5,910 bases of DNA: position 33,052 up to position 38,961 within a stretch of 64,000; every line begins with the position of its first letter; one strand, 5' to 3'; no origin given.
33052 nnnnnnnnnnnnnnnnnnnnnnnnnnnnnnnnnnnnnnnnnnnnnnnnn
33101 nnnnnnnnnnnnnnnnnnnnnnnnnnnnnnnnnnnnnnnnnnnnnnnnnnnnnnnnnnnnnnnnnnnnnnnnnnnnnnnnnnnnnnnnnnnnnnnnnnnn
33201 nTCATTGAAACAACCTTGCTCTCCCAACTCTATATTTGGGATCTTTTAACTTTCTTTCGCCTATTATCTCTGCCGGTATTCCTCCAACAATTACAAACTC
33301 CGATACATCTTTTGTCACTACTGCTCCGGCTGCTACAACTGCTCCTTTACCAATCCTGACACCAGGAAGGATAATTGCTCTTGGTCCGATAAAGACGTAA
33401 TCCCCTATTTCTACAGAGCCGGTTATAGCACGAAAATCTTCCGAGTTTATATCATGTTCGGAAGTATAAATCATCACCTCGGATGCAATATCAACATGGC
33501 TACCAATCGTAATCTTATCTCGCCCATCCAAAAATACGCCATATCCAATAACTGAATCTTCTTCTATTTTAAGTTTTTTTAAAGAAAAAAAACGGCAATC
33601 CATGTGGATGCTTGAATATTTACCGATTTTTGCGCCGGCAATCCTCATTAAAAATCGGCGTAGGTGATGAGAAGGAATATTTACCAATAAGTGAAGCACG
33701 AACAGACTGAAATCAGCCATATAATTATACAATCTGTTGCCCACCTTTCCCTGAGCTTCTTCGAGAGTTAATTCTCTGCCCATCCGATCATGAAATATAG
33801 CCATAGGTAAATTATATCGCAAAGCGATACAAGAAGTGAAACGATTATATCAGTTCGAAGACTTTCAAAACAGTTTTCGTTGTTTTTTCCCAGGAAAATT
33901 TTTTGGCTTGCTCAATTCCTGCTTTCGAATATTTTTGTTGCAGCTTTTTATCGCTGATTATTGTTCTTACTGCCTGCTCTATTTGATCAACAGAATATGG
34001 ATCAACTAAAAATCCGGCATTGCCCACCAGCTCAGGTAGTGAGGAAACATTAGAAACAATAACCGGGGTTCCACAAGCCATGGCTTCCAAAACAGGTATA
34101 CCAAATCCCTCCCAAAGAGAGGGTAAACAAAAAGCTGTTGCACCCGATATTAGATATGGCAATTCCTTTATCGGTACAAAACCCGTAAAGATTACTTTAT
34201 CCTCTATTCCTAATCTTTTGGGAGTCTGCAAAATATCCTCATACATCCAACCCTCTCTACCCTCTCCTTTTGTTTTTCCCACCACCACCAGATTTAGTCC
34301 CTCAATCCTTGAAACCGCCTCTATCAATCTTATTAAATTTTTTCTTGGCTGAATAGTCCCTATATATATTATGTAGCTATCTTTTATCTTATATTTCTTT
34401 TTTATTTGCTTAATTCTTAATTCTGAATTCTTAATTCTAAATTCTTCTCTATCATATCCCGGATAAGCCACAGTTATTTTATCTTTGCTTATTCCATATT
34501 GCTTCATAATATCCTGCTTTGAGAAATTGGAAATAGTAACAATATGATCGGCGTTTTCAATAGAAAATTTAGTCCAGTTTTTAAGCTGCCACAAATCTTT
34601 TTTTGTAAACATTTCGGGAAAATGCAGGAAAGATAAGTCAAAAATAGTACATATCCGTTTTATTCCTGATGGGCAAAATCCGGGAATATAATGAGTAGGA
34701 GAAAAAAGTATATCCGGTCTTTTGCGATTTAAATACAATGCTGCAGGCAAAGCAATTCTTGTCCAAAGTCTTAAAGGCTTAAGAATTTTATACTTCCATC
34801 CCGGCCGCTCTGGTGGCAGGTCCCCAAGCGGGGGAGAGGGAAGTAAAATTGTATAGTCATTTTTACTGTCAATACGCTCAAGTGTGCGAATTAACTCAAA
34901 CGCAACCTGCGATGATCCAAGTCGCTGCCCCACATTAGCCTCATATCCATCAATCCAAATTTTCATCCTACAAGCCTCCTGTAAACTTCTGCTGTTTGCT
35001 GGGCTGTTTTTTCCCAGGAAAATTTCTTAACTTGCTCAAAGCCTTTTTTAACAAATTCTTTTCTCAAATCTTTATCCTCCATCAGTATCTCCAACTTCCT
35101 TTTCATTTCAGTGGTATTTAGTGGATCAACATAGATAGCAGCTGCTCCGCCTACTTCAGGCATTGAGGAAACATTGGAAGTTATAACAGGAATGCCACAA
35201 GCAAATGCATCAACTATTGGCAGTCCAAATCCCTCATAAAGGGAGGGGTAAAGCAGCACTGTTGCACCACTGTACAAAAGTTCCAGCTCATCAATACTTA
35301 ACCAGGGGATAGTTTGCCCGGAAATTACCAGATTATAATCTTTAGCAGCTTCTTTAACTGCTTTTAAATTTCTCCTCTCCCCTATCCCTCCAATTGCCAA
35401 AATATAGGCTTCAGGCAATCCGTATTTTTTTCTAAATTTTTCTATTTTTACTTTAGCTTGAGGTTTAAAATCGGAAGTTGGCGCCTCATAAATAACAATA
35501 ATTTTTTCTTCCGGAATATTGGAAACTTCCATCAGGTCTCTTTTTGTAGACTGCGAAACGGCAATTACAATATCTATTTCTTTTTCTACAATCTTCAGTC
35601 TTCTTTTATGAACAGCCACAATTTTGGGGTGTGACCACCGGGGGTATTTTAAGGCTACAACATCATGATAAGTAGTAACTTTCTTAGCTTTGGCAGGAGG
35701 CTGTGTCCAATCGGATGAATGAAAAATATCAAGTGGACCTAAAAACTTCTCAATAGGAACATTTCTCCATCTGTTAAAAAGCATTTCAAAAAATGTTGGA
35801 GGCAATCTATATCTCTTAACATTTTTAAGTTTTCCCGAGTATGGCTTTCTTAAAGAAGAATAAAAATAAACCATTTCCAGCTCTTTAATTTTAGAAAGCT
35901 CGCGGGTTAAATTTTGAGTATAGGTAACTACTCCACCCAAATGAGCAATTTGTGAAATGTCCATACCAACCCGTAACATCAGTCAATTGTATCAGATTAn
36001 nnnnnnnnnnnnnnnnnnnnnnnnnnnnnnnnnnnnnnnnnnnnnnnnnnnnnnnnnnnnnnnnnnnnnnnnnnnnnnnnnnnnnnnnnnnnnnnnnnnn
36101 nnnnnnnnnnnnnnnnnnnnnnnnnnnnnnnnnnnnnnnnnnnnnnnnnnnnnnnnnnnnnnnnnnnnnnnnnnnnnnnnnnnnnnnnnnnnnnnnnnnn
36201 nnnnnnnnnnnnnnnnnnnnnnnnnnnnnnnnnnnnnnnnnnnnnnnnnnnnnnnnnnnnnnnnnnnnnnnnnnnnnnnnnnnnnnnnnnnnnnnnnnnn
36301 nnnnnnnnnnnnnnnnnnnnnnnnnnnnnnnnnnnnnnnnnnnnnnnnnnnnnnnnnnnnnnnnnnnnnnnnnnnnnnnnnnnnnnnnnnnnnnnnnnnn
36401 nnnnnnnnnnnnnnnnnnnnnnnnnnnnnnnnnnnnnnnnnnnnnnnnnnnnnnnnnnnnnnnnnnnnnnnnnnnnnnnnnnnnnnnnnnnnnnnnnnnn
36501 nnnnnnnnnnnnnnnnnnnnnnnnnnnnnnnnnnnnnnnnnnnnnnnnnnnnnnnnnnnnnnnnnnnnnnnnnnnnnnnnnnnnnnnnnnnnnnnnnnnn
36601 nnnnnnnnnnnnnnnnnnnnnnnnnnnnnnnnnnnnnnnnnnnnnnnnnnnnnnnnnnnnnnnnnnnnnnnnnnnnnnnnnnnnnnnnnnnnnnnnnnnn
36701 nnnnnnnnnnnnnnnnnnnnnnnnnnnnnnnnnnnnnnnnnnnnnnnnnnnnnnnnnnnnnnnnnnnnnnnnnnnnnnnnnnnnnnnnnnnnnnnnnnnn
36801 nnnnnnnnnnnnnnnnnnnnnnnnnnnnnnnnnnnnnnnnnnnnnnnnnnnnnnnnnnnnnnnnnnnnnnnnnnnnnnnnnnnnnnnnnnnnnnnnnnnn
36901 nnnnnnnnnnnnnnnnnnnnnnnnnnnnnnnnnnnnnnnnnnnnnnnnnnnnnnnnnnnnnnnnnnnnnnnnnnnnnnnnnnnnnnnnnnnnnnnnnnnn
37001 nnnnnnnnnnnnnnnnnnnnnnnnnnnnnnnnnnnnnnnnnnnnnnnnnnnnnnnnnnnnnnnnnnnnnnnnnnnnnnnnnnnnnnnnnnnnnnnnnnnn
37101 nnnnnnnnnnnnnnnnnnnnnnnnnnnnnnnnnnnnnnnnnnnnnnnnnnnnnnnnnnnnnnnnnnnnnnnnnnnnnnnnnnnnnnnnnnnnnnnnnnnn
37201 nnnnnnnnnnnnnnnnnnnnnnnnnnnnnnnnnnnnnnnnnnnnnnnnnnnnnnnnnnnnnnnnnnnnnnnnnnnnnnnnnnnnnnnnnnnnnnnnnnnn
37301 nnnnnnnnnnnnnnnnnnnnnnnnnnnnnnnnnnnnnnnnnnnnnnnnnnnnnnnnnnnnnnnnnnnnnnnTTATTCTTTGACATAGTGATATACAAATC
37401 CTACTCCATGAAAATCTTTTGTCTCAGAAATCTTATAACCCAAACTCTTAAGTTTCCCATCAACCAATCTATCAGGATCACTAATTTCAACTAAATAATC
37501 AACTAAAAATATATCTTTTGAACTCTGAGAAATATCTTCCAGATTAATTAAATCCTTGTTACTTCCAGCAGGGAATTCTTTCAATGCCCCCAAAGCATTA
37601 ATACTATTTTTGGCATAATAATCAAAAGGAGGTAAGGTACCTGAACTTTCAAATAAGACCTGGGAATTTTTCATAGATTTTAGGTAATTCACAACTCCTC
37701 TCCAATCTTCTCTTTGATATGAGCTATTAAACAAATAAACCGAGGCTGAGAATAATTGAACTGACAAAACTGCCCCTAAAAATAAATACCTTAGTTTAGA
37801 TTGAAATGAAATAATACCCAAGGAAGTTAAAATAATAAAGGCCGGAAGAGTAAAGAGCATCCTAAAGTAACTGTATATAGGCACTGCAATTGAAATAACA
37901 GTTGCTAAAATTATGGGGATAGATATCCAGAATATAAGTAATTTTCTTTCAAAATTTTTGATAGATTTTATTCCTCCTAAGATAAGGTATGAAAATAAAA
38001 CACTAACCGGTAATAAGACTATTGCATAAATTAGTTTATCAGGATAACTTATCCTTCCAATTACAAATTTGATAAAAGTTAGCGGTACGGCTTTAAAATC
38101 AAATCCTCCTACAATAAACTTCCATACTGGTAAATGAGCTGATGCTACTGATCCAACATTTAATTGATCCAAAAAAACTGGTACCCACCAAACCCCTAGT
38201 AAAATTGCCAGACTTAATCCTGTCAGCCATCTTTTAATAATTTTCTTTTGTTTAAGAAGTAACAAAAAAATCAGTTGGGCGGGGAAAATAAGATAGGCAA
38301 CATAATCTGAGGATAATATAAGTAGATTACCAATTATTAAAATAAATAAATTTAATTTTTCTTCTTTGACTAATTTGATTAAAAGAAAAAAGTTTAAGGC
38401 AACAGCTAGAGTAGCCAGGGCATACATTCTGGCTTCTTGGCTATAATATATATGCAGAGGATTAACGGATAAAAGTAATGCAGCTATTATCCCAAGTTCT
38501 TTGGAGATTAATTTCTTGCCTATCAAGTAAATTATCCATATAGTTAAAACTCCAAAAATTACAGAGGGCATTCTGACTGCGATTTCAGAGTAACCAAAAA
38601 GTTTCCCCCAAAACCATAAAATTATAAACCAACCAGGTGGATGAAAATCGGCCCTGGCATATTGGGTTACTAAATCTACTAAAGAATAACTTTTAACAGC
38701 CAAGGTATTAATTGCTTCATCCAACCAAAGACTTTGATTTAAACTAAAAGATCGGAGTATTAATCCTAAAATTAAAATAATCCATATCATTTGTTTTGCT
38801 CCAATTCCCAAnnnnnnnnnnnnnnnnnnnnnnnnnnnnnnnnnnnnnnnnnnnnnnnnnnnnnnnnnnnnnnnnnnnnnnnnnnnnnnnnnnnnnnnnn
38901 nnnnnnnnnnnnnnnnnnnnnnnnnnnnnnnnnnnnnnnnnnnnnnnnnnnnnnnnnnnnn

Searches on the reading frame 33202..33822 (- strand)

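Call 54: search_protein_families(library=pfam, proteins=[window:33202-33822:-], max_evalue=0.001)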
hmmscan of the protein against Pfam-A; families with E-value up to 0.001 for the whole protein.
window:33202-33822:- (206 aa): 2 families
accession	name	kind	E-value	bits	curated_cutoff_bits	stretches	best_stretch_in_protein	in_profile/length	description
PF00132.30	Hexapep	-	7.5e-16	57.5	27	1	137-171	2-36/36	Bacterial transferase hexapeptide (six repeats)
PF14602.12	Hexapep_2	-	8.6e-10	38.6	27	1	137-171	2-34/34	Hexapeptide repeat of succinyl-transferase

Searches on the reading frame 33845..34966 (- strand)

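Call 54: search_protein_families(library=pfam, proteins=[window:33845-34966:-], max_evalue=0.001)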
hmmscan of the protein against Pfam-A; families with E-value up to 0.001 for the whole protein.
window:33845-34966:- (373 aa): 5 families
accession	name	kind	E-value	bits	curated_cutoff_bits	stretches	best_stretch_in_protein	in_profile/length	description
PF00534.26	Glycos_transf_1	-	2.6e-40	138.2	26.4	1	187-352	4-171/172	Glycosyl transferases group 1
PF13692.12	Glyco_trans_1_4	-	2.4e-31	109.4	27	1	198-339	3-142/142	Glycosyl transferases group 1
PF13439.12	Glyco_transf_4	-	1.1e-13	52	28.5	1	17-174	3-169/170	Glycosyltransferase Family 4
PF13524.12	Glyco_trans_1_2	-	1.4e-07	32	25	1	213-364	4-140/144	Glycosyl transferase-like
PF20706.3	GT4-conflict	-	1.6e-07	31.1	26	1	273-321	279-324/385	Family 4 Glycosyltransferase in conflict systems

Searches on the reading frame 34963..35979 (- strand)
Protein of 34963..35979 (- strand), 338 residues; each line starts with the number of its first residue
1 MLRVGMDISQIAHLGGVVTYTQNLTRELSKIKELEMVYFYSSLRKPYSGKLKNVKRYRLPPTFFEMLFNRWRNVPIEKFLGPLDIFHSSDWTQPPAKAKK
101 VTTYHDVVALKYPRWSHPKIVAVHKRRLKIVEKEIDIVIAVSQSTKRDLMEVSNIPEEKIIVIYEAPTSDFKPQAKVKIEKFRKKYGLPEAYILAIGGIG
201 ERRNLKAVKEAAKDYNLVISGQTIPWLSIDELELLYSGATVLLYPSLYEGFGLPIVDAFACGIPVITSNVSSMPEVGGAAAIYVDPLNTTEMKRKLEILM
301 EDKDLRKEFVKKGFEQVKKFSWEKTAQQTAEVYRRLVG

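Call 54: search_protein_families(library=pfam, proteins=[window:34963-35979:-], max_evalue=0.001)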
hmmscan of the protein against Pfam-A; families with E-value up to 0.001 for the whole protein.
window:34963-35979:- (338 aa): 5 families
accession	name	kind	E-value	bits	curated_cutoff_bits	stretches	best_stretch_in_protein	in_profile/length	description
PF00534.26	Glycos_transf_1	-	3.9e-20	72.5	26.4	1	150-314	6-170/172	Glycosyl transferases group 1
PF13692.12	Glyco_trans_1_4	-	6.4e-15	56.1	27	1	193-302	35-142/142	Glycosyl transferases group 1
PF13439.12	Glyco_transf_4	-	6.4e-14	52.8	28.5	1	15-164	2-163/170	Glycosyltransferase Family 4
PF13524.12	Glyco_trans_1_2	-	9.8e-07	29.2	25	1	205-329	6-142/144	Glycosyl transferase-like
PF20706.3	GT4-conflict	-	1.6e-06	27.8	26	1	230-271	273-314/385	Family 4 Glycosyltransferase in conflict systems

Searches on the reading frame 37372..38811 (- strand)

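Call 54: search_protein_families(library=pfam, proteins=[window:37372-38811:-], max_evalue=0.001)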
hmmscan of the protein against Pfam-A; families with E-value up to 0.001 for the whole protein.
window:37372-38811:- (479 aa): 1 family
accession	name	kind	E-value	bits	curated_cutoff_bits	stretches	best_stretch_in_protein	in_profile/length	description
PF13231.12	PMT_2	-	2.3e-16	60.8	26.1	1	57-207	2-154/160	Dolichyl-phosphate-mannose-protein mannosyltransferase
